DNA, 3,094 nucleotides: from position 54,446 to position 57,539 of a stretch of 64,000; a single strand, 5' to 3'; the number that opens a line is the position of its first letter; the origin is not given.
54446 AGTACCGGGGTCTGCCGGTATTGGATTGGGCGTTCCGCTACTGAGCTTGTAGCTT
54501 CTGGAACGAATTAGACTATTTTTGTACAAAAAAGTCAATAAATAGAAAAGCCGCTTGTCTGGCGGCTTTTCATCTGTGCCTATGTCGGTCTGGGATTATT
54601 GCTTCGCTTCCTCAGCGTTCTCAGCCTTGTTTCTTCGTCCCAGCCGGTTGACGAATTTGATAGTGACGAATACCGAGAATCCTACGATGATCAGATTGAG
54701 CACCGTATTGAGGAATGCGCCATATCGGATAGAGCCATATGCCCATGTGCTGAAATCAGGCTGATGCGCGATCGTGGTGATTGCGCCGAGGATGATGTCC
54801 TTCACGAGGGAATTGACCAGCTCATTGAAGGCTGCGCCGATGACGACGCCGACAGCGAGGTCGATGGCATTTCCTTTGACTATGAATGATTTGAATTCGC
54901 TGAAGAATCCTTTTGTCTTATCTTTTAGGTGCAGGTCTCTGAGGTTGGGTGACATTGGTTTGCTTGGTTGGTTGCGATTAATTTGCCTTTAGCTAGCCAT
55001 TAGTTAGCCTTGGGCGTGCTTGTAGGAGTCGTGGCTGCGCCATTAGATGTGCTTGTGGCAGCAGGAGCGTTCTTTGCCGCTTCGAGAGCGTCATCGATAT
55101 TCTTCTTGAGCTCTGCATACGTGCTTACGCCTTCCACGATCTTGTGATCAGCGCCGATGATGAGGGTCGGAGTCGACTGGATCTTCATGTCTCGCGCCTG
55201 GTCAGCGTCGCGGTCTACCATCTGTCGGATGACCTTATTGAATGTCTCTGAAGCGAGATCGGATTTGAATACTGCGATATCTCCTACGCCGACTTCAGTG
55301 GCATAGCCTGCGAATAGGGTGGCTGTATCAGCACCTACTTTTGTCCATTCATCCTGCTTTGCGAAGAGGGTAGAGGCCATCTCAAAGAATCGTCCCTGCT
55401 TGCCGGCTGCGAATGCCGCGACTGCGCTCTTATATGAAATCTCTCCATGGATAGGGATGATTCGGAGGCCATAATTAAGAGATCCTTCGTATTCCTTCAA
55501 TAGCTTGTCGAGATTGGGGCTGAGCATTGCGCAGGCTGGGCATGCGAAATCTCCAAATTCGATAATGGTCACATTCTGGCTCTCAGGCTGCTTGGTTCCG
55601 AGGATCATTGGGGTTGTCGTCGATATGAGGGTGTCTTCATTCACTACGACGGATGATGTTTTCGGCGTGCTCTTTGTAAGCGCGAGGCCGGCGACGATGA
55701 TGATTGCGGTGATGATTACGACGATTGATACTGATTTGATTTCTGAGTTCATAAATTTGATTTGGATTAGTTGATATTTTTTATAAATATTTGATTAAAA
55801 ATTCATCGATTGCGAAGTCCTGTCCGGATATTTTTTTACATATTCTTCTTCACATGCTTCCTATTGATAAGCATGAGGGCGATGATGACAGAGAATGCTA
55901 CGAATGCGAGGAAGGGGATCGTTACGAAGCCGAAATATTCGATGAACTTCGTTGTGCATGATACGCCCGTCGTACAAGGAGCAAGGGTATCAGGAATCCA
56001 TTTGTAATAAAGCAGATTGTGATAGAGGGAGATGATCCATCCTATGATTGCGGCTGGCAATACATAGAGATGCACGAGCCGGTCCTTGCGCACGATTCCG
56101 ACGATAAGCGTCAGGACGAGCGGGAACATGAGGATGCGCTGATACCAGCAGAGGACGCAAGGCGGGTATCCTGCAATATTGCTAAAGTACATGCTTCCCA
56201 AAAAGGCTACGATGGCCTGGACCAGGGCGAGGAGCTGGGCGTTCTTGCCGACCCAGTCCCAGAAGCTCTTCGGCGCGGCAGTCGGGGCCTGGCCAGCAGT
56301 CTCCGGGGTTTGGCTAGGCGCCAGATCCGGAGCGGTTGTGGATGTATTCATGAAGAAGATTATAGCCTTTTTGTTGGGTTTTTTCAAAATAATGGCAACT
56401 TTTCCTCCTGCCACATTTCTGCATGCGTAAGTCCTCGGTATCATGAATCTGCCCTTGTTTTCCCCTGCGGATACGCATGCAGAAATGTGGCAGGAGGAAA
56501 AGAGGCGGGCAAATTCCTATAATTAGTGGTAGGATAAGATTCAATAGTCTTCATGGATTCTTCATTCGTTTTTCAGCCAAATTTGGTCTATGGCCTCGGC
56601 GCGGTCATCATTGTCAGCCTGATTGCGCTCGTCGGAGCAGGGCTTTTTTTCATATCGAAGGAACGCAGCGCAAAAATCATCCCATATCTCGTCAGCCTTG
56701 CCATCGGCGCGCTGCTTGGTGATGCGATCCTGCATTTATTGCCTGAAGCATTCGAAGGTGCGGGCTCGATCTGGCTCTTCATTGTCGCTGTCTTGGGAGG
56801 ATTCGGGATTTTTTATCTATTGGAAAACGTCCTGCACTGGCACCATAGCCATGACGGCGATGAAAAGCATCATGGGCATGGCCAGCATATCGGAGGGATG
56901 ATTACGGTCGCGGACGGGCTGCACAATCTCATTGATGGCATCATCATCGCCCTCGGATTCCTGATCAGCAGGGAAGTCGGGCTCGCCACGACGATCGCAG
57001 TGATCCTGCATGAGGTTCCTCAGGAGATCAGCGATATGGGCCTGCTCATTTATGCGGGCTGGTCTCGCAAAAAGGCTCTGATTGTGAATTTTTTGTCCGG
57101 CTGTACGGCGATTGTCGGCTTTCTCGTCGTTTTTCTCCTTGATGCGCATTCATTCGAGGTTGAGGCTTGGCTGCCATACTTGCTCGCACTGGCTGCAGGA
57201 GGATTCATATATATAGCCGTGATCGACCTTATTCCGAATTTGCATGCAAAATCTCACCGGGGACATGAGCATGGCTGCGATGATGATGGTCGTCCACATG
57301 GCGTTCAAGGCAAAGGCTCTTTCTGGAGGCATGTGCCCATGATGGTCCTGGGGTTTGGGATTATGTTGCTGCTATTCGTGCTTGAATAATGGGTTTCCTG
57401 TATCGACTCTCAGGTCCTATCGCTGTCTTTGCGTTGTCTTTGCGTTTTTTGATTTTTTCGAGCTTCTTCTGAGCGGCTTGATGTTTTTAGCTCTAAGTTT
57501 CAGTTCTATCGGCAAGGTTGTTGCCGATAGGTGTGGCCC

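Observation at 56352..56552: Perfect 31-bp inverted repeat between the divergent dsbB and ZIP-transporter promoters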

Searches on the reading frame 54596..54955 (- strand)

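Call 11: search_protein_families(library=pfam, proteins=[window:54596-54955:-])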
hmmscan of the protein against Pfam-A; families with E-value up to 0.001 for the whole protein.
window:54596-54955:- (119 aa): 1 family
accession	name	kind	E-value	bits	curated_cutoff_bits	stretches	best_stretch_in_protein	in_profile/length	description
PF01741.23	MscL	-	1.5e-29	103.3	27.4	1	17-116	1-106/123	Large-conductance mechanosensitive channel, MscL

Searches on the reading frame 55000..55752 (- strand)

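Call 11: search_protein_families(library=pfam, proteins=[window:55000-55752:-])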
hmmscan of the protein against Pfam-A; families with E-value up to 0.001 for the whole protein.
window:55000-55752:- (250 aa): 5 families
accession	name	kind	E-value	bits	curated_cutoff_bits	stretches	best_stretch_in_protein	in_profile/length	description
PF13462.12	Thioredoxin_4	-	2.4e-24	86.8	23.2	1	59-221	13-165/165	Thioredoxin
PF01323.26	DSBA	-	5.8e-09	36.4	25.6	1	62-219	1-190/191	DSBA-like thioredoxin domain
PF13743.12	Thioredoxin_5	-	3.4e-06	27.3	27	1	106-201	74-165/186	Thioredoxin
PF00085.26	Thioredoxin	-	1.3e-05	25.6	23.5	0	58-91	17-50/103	Thioredoxin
PF13098.12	Thioredoxin_2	-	0.00018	22.3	27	1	62-216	8-101/104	Thioredoxin-like domain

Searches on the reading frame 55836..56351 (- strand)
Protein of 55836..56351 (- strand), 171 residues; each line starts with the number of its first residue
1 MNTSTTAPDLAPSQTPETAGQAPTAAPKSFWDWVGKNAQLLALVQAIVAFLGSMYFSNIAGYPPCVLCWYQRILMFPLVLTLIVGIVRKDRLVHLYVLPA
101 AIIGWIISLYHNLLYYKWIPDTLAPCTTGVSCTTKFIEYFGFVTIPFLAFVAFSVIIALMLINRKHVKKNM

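Call 11: search_protein_families(library=pfam, proteins=[window:55836-56351:-])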
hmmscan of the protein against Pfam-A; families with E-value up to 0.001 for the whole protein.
window:55836-56351:- (171 aa): 1 family
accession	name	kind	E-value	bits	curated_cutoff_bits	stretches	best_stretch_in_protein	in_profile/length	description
PF02600.21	DsbB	-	3.8e-13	50.5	22.1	1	38-160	4-145/148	Disulfide bond formation protein DsbB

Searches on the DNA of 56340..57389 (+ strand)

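Call 45: search_rna_families(source=window, start=56340, end=56560, threshold=evalue, max_evalue=10, show_alignments=2)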
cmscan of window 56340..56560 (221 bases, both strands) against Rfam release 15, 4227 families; matches with E-value up to 10: 26.
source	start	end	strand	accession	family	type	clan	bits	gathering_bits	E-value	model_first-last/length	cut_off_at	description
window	56396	56505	-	RF03872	MIR6426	Gene; miRNA;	-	43.8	96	6.1e-08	1-84/84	no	MIR6426 microRNA precursor family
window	56396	56505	+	RF03872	MIR6426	Gene; miRNA;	-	42.4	96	1.4e-07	1-84/84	no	MIR6426 microRNA precursor family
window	56399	56503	+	RF04067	mir-4520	Gene; miRNA;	-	41.8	90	1.5e-08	1-70/70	no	mir-4520 microRNA precursor family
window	56393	56508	+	RF03983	MIR5284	Gene; miRNA;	-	40.1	93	2.1e-07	1-111/111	no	MIR5284 microRNA precursor family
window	56393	56508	-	RF03983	MIR5284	Gene; miRNA;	-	39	93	4.1e-07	1-111/111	no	MIR5284 microRNA precursor family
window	56398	56502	-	RF04067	mir-4520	Gene; miRNA;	-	37.3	90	3e-07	1-70/70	no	mir-4520 microRNA precursor family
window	56399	56502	-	RF04134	MIR7504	Gene; miRNA;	-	34.3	83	8.9e-05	1-124/124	no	MIR7504 microRNA precursor family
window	56403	56498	+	RF04132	mir-4436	Gene; miRNA;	-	33.9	74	9e-06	1-85/85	no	mir-4436 microRNA precursor family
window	56397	56504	-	RF03834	mir-3173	Gene; miRNA;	-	32.2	84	0.00024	1-80/80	no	mir-3173 microRNA precursor family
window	56401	56500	-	RF03609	mir-5470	Gene; miRNA;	-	31.1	98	7.2e-05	1-81/81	no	mir-5470 microRNA precursor family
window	56405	56496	-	RF04068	mir-3927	Gene; miRNA;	-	28.5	90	0.002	14-72/85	no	mir-3927 microRNA precursor family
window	56401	56505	-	RF03565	mir-1282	Gene; miRNA;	-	27.3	107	0.0013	1-101/101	no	mir-1282 microRNA precursor family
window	56400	56501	+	RF01927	MIR1222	Gene; miRNA;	-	25.8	90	0.0014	30-106/134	no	MIR1222 microRNA precursor family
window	56399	56504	+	RF04127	MIR8007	Gene; miRNA;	-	25.5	195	0.0041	1-226/226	no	MIR8007 microRNA precursor family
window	56402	56500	+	RF03609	mir-5470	Gene; miRNA;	-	23.2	98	0.011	1-81/81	no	mir-5470 microRNA precursor family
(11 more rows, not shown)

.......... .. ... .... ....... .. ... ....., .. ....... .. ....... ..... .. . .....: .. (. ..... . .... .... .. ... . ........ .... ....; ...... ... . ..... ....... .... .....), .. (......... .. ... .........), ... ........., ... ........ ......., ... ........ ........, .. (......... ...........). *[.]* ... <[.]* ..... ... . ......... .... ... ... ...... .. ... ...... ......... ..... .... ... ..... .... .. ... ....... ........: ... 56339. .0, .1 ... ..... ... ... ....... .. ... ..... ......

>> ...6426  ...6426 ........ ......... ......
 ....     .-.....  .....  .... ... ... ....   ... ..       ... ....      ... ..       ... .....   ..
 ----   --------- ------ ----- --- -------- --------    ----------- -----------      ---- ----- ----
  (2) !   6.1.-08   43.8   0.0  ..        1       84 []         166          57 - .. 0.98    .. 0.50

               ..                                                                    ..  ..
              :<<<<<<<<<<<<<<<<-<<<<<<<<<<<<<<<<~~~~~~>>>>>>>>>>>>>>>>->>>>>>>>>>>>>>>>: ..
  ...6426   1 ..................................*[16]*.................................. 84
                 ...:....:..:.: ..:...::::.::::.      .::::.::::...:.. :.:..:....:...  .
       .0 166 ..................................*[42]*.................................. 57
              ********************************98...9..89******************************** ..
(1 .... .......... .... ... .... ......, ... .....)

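Call 46: search_rna_families(source=L005, start=6600, end=8900, threshold=evalue, max_evalue=1)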
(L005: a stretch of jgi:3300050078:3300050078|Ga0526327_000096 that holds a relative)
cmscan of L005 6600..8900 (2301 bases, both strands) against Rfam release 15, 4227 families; matches with E-value up to 1: 5.
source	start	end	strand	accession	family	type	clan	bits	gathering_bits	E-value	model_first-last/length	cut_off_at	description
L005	6629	6812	-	RF01591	snoR15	Gene; snRNA; snoRNA; CD-box;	-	27.5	50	0.86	1-131/131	no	small nucleolar RNA snoR15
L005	6624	6693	+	RF00318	snoZ175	Gene; snRNA; snoRNA; CD-box;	-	24.9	43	0.7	1-81/81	no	Small nucleolar RNA Z175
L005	6611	6712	+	RF00288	snoZ30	Gene; snRNA; snoRNA; CD-box;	-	22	50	0.31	1-97/97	no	Z30 small nucleolar RNA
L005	6683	6776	-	RF03872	MIR6426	Gene; miRNA;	-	20.9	96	0.7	1-84/84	no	MIR6426 microRNA precursor family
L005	6612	6653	+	RF01304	sR5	Gene; snRNA; snoRNA; CD-box;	-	16.7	40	0.79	1-53/53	no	Small nucleolar RNA sR5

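Call 79: search_dna_similar(query=window:56380-56530:+, collection=plasmids, mode=distant, max_evalue=1, max_rows=10)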
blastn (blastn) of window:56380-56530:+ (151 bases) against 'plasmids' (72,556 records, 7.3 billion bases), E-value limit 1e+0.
No match.
